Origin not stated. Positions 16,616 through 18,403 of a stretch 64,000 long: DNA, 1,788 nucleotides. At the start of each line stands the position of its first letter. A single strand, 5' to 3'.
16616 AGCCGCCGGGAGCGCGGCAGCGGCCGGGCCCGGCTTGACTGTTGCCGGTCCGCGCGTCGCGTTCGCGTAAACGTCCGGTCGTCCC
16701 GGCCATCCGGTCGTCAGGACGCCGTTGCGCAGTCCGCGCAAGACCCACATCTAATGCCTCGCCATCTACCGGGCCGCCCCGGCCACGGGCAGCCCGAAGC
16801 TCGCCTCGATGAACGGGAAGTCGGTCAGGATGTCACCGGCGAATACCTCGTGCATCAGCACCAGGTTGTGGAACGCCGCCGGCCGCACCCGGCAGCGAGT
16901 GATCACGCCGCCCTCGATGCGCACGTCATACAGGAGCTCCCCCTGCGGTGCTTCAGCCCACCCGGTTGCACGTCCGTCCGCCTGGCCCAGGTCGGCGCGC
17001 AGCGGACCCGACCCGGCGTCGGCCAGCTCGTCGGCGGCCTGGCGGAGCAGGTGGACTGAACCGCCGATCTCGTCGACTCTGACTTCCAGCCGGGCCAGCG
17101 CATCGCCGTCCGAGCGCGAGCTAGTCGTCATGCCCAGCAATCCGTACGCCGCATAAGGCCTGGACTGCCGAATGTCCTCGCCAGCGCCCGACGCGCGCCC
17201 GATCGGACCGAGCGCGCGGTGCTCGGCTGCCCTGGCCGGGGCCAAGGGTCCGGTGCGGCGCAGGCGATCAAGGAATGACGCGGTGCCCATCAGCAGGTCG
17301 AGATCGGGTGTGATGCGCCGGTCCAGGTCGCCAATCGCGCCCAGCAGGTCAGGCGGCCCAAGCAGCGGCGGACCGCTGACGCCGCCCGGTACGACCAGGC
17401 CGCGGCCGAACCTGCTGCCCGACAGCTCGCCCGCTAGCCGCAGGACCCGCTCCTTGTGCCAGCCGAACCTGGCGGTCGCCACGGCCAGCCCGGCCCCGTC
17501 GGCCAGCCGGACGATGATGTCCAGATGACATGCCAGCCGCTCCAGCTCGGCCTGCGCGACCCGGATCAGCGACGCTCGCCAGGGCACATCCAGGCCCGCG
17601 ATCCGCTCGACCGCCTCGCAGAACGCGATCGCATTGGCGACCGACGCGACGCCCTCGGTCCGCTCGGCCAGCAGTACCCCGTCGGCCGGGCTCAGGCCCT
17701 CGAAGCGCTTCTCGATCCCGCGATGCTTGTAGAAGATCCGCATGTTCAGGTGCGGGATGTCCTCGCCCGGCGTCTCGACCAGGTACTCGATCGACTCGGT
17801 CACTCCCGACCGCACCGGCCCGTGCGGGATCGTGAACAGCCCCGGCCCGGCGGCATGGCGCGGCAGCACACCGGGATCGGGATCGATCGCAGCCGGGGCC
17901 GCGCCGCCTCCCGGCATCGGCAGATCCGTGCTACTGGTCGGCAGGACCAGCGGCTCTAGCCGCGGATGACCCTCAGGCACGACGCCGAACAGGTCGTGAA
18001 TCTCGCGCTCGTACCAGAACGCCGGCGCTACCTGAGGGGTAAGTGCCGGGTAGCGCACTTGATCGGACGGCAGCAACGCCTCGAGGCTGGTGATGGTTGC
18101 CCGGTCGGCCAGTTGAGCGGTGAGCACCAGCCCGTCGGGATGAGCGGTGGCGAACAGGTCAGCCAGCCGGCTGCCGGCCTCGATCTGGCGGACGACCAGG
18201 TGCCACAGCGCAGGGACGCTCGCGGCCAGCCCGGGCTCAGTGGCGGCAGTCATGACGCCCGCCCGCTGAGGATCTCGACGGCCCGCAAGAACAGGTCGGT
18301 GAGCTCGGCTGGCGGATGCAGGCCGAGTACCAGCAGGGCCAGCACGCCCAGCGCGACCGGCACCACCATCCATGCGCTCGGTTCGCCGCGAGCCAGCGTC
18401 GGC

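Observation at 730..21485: Two diverged, syntenic complex-I-like (Ehr-type) operons whose hydrogenase large subunits lack every Ni-Fe ligand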

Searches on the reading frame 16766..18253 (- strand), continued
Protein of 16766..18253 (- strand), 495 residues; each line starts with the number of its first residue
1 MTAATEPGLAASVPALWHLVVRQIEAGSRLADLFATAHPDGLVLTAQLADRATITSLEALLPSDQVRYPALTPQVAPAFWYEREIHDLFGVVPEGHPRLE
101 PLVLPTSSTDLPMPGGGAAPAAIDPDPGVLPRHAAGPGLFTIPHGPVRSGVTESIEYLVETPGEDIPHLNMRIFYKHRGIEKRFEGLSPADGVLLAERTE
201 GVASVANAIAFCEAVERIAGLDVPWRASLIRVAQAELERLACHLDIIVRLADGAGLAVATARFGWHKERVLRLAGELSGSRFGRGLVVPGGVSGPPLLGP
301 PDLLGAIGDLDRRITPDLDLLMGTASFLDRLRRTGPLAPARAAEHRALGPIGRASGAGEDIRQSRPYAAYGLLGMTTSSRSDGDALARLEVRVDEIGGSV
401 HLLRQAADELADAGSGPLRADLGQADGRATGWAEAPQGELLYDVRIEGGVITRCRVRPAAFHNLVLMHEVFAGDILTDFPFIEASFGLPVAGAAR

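Call 56: search_solved_structures(query=window:16766-18253:-, max_evalue=1e-24, show_alignments=4)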
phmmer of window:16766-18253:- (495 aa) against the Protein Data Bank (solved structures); distinct sequences matched with E-value up to 1e-24: 3.
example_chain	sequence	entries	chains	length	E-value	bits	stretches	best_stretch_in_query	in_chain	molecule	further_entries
7z0s_E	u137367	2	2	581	8.5e-44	153.6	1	62-485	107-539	Formate hydrogenlyase subunit 5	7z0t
6cfw_L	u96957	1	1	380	6.6e-30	107.8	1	141-484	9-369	Membrane-bound hydrogenase subunit alpha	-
7q5y_B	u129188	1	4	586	1.3e-28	103.5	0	142-410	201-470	NADH-quinone oxidoreductase subunit C/D 2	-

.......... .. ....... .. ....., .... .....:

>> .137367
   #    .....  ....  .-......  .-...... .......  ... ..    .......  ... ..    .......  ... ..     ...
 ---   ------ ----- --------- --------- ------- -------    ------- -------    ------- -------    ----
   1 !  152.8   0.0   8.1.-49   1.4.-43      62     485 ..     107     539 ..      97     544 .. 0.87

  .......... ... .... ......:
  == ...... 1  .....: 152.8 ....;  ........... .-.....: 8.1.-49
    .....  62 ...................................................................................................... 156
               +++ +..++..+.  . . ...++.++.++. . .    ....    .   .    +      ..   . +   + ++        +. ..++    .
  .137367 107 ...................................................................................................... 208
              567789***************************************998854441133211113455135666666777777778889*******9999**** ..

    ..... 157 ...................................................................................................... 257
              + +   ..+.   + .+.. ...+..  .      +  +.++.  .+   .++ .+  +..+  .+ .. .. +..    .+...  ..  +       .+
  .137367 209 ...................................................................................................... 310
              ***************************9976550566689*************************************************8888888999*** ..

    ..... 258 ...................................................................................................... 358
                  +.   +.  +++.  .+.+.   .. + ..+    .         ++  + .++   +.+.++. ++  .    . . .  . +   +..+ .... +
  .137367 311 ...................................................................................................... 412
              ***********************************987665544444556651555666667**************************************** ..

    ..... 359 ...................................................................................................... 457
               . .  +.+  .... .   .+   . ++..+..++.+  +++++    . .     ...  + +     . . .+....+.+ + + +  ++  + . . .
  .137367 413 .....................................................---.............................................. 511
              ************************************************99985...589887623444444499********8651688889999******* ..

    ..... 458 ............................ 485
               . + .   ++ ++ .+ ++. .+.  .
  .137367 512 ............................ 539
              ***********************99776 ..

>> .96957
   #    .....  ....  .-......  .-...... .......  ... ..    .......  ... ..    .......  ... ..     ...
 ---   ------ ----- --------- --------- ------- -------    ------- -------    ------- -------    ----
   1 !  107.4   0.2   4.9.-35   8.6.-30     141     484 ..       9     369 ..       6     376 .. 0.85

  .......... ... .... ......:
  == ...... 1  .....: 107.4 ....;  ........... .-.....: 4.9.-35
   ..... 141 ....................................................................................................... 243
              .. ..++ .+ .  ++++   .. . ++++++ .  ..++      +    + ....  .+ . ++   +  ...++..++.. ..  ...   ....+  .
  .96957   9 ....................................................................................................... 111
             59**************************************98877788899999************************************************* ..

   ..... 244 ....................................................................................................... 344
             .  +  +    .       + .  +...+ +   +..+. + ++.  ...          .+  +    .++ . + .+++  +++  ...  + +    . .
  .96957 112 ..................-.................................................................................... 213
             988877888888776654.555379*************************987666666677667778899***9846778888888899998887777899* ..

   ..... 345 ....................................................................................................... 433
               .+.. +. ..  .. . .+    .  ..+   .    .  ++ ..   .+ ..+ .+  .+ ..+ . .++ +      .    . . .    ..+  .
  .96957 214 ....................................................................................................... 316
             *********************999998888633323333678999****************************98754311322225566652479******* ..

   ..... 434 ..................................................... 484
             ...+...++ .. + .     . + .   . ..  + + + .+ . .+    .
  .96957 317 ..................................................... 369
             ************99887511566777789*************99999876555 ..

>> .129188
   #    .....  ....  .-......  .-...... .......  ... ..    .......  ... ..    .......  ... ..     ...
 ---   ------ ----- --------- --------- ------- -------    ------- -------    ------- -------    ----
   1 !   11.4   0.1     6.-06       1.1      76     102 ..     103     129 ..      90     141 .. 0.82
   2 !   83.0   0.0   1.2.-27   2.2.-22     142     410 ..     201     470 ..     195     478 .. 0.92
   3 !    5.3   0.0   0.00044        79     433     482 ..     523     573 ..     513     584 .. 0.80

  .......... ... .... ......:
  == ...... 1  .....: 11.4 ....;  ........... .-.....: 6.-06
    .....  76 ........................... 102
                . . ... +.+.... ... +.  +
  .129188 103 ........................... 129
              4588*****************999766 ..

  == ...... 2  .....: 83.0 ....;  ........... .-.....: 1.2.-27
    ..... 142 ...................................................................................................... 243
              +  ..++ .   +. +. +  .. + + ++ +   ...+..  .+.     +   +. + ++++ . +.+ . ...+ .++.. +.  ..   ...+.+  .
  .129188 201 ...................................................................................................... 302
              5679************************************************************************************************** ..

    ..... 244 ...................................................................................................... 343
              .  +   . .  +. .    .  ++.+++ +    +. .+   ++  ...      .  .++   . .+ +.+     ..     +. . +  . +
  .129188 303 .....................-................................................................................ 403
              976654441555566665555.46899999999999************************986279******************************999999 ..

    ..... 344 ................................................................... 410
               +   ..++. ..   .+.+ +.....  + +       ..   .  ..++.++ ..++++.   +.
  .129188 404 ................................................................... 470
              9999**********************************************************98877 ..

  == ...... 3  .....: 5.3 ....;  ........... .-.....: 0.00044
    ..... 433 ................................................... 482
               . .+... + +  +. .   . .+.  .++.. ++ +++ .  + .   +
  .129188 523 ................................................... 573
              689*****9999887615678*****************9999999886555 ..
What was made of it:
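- On Respiratory complex I (NDH-1): In the alignment of CD2 to Aquifex NuoCD (7q5y_B), THG aligns to VTE and DRMDY aligns to ERTEG, so His becomes Thr and Tyr becomes Gly (call 56).
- Closest known: Respiratory complex I. Different: The quinone ligands His38 and Tyr87 are absent (call 56).
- The quinone ligands of NuoD are absent (call 56), so the energy source of a 'pump' is unknown.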

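Call 73: search_protein_families(library=ncbifam, proteins=[window:16766-18253:-], max_evalue=0.00001)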
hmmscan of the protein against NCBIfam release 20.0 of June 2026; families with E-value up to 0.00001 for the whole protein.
window:16766-18253:- (495 aa): 11 families
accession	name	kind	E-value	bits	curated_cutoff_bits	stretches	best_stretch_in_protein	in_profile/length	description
NF004739.1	PRK06075.1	equivalog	3e-48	164.5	360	1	141-412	2-273/384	NADH-quinone oxidoreductase subunit D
NF009808.0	PRK13292.1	equivalog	4.3e-40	137.3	1156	1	50-412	306-681/791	NADH-quinone oxidoreductase subunit B/C/D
TIGR01962.1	NuoD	equivalog_domain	5.8e-39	134.1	459.35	1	154-415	17-276/386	NADH dehydrogenase (quinone) subunit D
NF008974.0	PRK12322.1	equivalog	3e-35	121.9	522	1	154-480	21-351/366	NADH-quinone oxidoreductase subunit D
NF040602.1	F420_dehyd_FpoD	exception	9.5e-32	110.4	600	1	159-445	27-310/372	F420H2 dehydrogenase subunit FpoD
NF008728.0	PRK11742.1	equivalog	1.5e-31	109.4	840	2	129-421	204-494/598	NADH-quinone oxidoreductase subunit C/D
NF005649.0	PRK07415.1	equivalog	1.2e-21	77.2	583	1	143-420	17-293/394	NAD(P)H-quinone oxidoreductase subunit H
NF040611.1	F420_dehyd_FpoC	exception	3.7e-07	30.2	220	1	50-106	78-134/158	F420H2 dehydrogenase subunit FpoC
NF004735.0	PRK06074.2-2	equivalog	4.8e-07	29.8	176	1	50-106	78-134/158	NADH-quinone oxidoreductase subunit C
TIGR01961.1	NuoC_fam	subfamily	1.5e-06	28.8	122.45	1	57-108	59-109/122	NADH (or F420H2) dehydrogenase, subunit C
NF045518.1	H2_NiFeSe_large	exception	4e-06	25.9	780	0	177-232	37-92/485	NiFeSe hydrogenase large subunit HysA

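Call 78: search_protein_families(library=pfam, proteins=[L058:4598-6550:+, L053:14413-16593:-, L019:11154-13682:+, L068:14390-15763:-], max_evalue=0.0001)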
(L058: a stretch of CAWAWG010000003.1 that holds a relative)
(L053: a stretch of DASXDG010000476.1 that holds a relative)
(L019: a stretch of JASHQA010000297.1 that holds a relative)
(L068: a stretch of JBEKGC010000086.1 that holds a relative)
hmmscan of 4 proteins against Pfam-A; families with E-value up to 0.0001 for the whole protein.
L058:4598-6550:+ (651 aa): 2 families
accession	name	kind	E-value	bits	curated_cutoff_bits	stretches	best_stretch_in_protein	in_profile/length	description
PF02641.20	DUF190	-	9.1e-62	205.8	23.4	3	542-636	2-95/97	Uncharacterized ACR, COG1993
PF02537.21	CRCB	-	9.1e-20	71.4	32.9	1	53-141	2-80/103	CrcB-like protein, Camphor Resistance (CrcB)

L053:14413-16593:- (727 aa): 1 family
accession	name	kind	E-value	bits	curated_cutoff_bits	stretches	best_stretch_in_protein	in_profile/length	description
PF00488.27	MutS_V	-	3.6e-18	66.7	30.2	1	524-647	1-125/188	MutS domain V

L019:11154-13682:+ (843 aa): 3 families
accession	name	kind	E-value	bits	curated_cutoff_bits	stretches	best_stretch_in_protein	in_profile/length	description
PF00350.29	Dynamin_N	-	4.7e-24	85.7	27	1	93-251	1-166/168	Dynamin family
PF00009.33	GTP_EFTU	-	1e-05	25.6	26.5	1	93-316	6-185/188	Elongation factor Tu GTP binding domain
PF01926.29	MMR_HSR1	-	2e-05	25.1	21.9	0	93-251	2-113/113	50S ribosome-binding GTPase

L068:14390-15763:- (458 aa): 2 families
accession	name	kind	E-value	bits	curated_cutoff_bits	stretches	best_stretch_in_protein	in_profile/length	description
PF00113.28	Enolase_C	-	1.4e-96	323.8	21.5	1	178-445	3-278/296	Enolase, C-terminal TIM barrel domain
PF03952.21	Enolase_N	-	7.2e-46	156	35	1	41-170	2-131/131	Enolase, N-terminal domain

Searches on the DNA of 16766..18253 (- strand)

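Call 45: search_rna_families(sources=[L001, L002, L015, L017, L026, L031, L074, L052, L044, L085, L086, L087, L106, L121], threshold=gathering)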
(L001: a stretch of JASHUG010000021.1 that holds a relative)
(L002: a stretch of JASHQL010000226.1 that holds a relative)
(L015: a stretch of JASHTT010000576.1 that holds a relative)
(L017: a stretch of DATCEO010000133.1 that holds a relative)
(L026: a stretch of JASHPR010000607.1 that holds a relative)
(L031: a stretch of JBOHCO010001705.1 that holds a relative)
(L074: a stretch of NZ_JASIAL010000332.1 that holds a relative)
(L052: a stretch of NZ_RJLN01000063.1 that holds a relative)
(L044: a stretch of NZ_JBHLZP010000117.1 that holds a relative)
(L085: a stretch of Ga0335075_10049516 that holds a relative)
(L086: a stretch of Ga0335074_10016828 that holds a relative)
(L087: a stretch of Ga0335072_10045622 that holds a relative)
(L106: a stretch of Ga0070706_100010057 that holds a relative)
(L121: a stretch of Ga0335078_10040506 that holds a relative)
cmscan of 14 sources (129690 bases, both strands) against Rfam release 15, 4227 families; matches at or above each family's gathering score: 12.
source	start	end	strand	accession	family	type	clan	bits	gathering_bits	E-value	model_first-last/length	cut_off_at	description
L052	291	359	+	RF01734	Fluoride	Cis-reg; riboswitch;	-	46.5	34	2e-09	1-64/64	no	Fluoride riboswitch aptamer (crcB RNA motif)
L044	15605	15666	-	RF01734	Fluoride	Cis-reg; riboswitch;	-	45.3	34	5e-09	1-64/64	no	Fluoride riboswitch aptamer (crcB RNA motif)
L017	2683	2748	+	RF01734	Fluoride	Cis-reg; riboswitch;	-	42.4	34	4.4e-08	1-64/64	no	Fluoride riboswitch aptamer (crcB RNA motif)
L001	2374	2439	+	RF01734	Fluoride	Cis-reg; riboswitch;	-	41.7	34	7.3e-08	1-64/64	no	Fluoride riboswitch aptamer (crcB RNA motif)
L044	6737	6800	+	RF01734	Fluoride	Cis-reg; riboswitch;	-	41.6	34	7.8e-08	1-64/64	no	Fluoride riboswitch aptamer (crcB RNA motif)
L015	984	1049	+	RF01734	Fluoride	Cis-reg; riboswitch;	-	41.2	34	1.1e-07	1-64/64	no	Fluoride riboswitch aptamer (crcB RNA motif)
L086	1413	1476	+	RF01734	Fluoride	Cis-reg; riboswitch;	-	40.3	34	2.2e-07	1-64/64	no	Fluoride riboswitch aptamer (crcB RNA motif)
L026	6256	6319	+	RF01734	Fluoride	Cis-reg; riboswitch;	-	39.5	34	3.9e-07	1-64/64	no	Fluoride riboswitch aptamer (crcB RNA motif)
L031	3897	3961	+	RF01734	Fluoride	Cis-reg; riboswitch;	-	39.3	34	4.6e-07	1-64/64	no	Fluoride riboswitch aptamer (crcB RNA motif)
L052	14015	14075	+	RF01734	Fluoride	Cis-reg; riboswitch;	-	37.5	34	1.8e-06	1-64/64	no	Fluoride riboswitch aptamer (crcB RNA motif)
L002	2210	2273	+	RF01734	Fluoride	Cis-reg; riboswitch;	-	37.2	34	2.1e-06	1-64/64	no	Fluoride riboswitch aptamer (crcB RNA motif)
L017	11184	11266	+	RF01734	Fluoride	Cis-reg; riboswitch;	-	34.3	34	2e-05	1-64/64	no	Fluoride riboswitch aptamer (crcB RNA motif)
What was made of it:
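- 8 of 9 operon-2 loci tested pass Rfam's gathering score, including the cultured Micromonospora solifontis and Actinoallomurus acaciae (call 45).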
